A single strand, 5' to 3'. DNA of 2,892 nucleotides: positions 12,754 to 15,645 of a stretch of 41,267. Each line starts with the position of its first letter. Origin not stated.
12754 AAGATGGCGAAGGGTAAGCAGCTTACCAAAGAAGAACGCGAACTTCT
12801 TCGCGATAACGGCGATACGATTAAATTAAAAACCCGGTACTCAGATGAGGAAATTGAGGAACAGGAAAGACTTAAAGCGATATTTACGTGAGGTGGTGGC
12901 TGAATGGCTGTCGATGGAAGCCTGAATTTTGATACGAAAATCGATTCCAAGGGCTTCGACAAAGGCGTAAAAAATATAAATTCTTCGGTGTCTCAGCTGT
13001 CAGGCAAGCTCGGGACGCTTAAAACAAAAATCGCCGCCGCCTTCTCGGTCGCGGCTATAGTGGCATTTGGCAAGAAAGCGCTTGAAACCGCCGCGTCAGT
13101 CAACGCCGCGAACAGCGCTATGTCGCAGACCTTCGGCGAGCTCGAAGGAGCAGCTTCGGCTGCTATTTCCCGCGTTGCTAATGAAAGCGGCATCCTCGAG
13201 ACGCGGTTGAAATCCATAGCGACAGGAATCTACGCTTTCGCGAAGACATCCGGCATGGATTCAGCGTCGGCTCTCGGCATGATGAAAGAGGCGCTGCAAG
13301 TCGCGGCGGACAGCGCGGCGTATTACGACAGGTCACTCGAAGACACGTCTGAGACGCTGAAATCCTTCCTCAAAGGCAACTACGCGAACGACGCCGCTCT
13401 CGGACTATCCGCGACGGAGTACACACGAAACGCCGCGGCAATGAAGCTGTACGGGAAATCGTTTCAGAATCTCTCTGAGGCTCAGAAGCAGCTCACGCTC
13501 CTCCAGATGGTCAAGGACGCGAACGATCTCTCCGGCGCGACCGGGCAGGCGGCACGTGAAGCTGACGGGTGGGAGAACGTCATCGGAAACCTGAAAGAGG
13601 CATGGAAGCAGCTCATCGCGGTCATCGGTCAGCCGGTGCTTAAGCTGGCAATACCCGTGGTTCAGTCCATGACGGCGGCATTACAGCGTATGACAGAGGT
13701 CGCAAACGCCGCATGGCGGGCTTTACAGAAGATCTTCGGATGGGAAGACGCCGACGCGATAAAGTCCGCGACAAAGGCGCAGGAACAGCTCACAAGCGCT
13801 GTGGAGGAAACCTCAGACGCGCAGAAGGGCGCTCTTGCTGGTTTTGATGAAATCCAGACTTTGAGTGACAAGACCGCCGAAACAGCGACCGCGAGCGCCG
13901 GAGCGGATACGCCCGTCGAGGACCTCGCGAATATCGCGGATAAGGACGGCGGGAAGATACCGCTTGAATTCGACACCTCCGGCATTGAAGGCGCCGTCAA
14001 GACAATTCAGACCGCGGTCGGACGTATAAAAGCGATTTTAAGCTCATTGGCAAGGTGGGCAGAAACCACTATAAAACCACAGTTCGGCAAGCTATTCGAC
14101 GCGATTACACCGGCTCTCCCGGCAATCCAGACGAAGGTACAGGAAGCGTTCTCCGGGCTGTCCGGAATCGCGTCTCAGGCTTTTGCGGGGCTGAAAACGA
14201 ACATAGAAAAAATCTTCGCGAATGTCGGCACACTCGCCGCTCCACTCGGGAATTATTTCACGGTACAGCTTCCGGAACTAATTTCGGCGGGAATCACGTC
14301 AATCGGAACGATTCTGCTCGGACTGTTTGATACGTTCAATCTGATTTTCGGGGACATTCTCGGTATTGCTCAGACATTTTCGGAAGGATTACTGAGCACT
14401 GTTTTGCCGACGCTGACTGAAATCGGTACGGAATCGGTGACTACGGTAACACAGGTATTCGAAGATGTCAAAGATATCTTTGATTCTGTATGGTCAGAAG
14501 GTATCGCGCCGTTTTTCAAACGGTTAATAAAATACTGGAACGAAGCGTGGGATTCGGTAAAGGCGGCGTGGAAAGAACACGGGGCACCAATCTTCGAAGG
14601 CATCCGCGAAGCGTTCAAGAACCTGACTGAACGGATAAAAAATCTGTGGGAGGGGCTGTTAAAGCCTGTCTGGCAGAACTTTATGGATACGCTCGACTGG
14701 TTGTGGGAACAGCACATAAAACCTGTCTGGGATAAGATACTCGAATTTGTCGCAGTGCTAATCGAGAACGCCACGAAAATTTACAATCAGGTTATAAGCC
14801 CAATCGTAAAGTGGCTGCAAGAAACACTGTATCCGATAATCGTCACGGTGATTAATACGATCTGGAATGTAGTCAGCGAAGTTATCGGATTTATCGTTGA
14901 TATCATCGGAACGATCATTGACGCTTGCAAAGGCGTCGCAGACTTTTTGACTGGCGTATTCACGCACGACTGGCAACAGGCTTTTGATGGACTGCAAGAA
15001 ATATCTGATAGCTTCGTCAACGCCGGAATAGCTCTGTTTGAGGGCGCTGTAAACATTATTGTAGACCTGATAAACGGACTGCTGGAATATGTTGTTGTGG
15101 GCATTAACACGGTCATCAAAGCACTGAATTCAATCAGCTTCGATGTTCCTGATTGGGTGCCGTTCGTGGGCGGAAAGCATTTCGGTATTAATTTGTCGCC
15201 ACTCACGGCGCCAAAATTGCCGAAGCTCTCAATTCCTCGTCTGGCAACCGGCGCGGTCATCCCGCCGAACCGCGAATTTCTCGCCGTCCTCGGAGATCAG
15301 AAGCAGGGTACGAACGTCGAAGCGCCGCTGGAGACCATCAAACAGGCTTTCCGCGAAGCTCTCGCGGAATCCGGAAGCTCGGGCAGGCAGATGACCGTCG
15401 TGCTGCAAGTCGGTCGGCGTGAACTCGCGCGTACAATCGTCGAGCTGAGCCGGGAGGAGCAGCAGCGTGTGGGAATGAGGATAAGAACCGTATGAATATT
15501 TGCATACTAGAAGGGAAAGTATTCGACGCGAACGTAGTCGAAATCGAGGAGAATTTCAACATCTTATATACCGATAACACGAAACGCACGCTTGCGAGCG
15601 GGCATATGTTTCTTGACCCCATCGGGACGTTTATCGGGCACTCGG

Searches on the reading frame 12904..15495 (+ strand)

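Call 111: search_protein_families(library=pfam, proteins=[window:12904-15495:+], max_evalue=0.001)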
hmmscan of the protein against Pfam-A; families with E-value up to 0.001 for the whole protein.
window:12904-15495:+ (863 aa): 1 family
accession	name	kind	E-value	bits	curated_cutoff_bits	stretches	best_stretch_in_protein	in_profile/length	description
PF07464.16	ApoLp-III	-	0.0008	20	36.3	0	543-597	13-67/146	Apolipophorin-III precursor (apoLp-III)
